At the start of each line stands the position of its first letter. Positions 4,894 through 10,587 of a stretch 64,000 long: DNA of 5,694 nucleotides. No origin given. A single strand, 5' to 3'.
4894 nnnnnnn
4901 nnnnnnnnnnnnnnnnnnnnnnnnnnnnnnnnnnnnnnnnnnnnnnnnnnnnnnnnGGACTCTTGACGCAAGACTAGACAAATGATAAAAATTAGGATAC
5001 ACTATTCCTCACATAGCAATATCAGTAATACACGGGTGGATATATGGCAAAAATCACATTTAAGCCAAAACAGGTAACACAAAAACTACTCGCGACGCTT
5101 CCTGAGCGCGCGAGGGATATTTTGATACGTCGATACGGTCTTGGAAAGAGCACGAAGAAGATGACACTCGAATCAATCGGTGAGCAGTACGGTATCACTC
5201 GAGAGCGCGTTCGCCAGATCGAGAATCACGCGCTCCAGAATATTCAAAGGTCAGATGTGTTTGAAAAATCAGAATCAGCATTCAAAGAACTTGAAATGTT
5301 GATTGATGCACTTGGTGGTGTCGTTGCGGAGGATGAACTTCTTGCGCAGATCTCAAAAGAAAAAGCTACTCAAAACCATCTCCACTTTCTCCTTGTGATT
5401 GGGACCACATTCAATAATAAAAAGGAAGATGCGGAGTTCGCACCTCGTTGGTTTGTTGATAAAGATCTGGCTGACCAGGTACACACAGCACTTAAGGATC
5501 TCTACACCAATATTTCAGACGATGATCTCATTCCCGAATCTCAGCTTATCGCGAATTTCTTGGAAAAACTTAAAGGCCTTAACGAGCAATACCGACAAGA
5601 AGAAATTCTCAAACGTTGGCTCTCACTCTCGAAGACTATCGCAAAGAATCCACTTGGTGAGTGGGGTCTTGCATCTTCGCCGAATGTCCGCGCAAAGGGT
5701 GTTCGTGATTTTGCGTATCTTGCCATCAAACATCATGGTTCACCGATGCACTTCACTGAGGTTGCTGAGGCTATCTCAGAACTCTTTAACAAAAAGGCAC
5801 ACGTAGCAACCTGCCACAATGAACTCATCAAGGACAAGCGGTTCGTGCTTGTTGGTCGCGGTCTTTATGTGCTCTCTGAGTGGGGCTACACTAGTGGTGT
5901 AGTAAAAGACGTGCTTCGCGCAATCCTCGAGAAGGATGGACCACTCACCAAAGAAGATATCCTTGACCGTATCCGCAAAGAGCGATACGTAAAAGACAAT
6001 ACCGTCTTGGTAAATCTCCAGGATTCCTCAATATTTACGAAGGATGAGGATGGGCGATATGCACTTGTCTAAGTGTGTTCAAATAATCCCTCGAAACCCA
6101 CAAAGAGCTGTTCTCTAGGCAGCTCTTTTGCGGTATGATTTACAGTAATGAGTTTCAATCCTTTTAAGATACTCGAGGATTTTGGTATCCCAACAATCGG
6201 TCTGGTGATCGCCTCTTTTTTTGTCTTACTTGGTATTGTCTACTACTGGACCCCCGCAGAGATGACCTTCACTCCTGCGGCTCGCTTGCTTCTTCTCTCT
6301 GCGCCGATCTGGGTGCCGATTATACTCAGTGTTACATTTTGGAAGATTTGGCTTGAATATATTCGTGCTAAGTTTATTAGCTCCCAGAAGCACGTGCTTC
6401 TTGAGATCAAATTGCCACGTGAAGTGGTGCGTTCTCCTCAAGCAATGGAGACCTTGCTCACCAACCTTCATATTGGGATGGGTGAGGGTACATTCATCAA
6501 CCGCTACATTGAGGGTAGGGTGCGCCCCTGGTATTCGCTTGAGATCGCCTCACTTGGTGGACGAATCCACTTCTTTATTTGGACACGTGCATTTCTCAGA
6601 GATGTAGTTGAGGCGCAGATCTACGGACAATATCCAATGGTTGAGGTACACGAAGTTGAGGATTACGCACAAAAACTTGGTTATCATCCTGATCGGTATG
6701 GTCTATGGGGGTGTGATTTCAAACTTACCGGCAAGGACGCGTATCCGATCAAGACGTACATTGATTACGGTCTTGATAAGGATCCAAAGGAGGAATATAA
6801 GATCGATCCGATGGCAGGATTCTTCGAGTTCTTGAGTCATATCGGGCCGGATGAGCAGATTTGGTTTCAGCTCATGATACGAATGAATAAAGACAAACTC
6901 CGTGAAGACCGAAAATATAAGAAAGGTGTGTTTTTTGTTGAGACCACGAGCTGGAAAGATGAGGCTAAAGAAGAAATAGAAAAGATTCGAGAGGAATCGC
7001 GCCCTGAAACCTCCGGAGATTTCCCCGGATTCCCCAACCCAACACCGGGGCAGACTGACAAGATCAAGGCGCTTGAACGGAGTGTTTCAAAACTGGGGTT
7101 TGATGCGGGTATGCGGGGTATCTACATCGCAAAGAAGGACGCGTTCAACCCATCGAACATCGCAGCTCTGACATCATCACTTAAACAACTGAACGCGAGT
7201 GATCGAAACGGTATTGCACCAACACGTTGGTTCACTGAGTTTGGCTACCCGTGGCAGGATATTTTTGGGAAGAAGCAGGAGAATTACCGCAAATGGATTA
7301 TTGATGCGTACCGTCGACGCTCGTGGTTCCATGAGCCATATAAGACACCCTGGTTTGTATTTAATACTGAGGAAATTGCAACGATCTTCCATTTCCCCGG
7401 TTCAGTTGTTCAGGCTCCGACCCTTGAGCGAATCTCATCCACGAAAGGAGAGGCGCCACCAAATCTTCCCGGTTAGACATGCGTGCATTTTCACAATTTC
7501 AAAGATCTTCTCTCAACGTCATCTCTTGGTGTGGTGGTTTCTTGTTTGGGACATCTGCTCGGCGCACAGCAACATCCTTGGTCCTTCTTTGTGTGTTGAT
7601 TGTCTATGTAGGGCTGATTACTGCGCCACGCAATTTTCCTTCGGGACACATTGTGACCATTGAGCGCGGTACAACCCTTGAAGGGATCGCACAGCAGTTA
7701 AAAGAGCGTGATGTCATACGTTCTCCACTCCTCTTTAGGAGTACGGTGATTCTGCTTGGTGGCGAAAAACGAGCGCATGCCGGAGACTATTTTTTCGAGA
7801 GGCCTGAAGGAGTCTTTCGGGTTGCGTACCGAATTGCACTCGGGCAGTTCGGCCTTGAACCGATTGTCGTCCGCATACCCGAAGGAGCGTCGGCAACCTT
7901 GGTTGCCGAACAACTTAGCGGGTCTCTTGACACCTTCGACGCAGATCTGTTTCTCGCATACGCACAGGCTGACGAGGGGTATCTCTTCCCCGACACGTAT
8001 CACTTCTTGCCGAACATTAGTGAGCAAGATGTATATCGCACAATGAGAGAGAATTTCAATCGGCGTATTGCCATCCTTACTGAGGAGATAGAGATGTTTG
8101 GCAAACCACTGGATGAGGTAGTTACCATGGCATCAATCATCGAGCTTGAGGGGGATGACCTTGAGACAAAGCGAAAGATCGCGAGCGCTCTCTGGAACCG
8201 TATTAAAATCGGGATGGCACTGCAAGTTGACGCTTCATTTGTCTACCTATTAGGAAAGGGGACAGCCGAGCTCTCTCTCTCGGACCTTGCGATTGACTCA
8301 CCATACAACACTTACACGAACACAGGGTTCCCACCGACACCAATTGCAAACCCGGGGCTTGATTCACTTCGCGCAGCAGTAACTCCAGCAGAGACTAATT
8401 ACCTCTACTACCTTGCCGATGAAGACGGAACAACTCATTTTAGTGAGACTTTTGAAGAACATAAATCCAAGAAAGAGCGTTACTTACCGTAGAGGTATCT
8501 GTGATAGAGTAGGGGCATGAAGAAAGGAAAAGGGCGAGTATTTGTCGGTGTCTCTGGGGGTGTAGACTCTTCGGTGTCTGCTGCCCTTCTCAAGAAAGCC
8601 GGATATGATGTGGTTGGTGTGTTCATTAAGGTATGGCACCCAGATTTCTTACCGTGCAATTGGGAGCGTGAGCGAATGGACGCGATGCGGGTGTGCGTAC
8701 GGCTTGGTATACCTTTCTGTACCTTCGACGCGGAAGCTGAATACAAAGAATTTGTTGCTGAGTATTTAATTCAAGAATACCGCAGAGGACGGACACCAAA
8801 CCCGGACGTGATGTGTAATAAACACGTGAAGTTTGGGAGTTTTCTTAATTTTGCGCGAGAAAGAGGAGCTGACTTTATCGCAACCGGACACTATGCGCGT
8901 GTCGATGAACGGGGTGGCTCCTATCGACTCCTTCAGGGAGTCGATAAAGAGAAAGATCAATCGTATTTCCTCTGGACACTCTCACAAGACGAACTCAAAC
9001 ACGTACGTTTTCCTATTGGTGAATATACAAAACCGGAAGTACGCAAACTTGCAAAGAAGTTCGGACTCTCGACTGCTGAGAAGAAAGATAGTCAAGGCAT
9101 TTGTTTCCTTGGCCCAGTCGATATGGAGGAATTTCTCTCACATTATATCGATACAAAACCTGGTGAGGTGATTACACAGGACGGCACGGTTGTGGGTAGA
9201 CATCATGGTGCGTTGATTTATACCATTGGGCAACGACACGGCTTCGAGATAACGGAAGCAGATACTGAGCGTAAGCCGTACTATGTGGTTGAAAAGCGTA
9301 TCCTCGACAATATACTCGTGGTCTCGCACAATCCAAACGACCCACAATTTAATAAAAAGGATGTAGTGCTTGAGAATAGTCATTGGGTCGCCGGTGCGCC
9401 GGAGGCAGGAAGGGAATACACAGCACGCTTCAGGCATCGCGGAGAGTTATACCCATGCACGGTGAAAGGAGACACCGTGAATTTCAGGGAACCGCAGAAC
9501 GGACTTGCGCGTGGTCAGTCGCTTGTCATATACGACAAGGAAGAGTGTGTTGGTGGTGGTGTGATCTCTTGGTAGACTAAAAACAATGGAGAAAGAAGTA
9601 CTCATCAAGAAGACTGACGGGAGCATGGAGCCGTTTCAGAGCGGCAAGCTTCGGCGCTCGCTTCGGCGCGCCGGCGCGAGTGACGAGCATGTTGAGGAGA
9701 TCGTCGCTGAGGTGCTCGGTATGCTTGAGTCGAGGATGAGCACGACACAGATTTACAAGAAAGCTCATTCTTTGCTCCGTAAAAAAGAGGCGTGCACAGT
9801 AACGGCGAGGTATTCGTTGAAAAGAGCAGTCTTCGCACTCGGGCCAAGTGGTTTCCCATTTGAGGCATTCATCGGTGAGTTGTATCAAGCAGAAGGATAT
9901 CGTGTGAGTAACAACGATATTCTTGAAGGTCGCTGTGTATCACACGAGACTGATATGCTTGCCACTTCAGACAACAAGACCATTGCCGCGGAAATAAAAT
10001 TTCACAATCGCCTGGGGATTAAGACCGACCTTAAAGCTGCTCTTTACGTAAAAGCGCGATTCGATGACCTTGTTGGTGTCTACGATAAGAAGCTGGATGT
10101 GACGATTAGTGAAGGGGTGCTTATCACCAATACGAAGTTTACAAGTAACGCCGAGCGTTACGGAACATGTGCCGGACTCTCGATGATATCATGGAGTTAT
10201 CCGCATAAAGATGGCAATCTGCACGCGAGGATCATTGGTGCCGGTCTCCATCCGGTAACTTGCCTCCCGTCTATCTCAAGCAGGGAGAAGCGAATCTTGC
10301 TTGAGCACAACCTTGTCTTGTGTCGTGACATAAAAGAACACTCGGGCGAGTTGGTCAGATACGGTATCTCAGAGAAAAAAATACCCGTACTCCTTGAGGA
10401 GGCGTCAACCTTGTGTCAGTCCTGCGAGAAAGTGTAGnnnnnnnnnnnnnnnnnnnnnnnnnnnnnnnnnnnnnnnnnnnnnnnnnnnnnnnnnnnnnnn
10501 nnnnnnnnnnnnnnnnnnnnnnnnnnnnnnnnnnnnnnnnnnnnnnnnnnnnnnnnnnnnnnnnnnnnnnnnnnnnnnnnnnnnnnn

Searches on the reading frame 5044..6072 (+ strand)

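Call 17: search_protein_families(library=pfam, proteins=[window:5044-6072:+])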
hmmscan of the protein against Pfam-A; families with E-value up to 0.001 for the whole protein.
window:5044-6072:+ (342 aa): 2 families
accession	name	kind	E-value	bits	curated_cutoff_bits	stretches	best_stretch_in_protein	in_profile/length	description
PF04545.22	Sigma70_r4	-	5e-16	58.4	24.1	1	15-68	1-49/50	Sigma-70, region 4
PF05066.19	HARE-HTH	-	1.7e-07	32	25.9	0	224-280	7-71/71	HB1, ASXL, restriction endonuclease HTH domain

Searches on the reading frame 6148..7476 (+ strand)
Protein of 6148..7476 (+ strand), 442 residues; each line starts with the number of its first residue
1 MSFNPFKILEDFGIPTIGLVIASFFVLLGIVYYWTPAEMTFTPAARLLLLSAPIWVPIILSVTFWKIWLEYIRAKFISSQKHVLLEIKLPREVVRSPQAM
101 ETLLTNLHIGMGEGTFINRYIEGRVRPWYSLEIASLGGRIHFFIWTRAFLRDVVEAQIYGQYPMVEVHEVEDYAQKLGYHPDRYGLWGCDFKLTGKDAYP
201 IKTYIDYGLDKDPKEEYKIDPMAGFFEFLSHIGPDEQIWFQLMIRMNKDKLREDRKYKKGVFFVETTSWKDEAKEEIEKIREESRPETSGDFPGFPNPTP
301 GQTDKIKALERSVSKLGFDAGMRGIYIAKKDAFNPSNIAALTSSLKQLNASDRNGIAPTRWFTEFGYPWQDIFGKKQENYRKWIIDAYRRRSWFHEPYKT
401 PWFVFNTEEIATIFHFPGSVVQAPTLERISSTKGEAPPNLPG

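Call 17: search_protein_families(library=pfam, proteins=[window:6148-7476:+])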
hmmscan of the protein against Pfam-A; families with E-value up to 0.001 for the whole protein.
window:6148-7476:+ (442 aa): 0 families

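Call 82: search_protein_families(library=pfam, max_evalue=1, proteins=[window:6148-7476:+])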
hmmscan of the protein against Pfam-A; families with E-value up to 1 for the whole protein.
window:6148-7476:+ (442 aa): 1 family
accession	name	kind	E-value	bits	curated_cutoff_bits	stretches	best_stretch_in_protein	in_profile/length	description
PF12578.13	3-PAP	-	0.041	14.2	23.3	1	141-174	80-113/132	Myotubularin-associated protein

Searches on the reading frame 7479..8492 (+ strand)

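Call 17: search_protein_families(library=pfam, proteins=[window:7479-8492:+])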
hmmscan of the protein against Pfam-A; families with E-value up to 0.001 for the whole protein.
window:7479-8492:+ (337 aa): 1 family
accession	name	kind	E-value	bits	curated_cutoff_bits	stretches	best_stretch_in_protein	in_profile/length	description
PF02618.21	YceG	-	6.5e-70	236.2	32.4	1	59-333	1-274/275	YceG-like family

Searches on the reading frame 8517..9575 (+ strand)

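Call 17: search_protein_families(library=pfam, proteins=[window:8517-9575:+])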
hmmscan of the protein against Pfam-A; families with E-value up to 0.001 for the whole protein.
window:8517-9575:+ (352 aa): 4 families
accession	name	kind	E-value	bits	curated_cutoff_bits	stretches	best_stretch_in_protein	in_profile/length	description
PF03054.22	tRNA_Me_trans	-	2.7e-74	249.7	20.6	1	7-199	2-201/202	tRNA methyl transferase HUP domain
PF20259.3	tRNA_Me_trans_M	-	8e-20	70.6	27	1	204-271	1-66/66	tRNA methyl transferase PRC-barrel domain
PF20258.4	tRNA_Me_trans_C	-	1.2e-15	58.1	20.6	1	283-350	4-77/77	Aminomethyltransferase beta-barrel domain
PF02540.23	NAD_synthase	-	8.1e-06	25.6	21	1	3-82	16-91/242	NAD synthase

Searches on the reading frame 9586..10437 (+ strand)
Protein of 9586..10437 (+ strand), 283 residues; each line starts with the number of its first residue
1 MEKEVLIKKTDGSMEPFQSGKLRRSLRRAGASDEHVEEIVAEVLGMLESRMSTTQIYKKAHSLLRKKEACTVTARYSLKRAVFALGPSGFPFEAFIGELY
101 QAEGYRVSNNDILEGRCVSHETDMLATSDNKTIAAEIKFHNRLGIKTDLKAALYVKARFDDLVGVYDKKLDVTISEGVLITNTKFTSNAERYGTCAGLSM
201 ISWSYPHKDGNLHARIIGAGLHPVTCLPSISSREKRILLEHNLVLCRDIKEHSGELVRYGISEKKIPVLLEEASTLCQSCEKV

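Call 17: search_protein_families(library=pfam, proteins=[window:9586-10437:+])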
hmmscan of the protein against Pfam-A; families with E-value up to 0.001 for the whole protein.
window:9586-10437:+ (283 aa): 2 families
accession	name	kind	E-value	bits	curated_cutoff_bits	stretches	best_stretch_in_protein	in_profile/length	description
PF03477.21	ATP-cone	-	3.6e-08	34.3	25.8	1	7-80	3-83/88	ATP cone domain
PF22357.2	AF1548-like_C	-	1.3e-05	25.7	23.9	1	223-275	2-54/56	AF1548-like, C-terminal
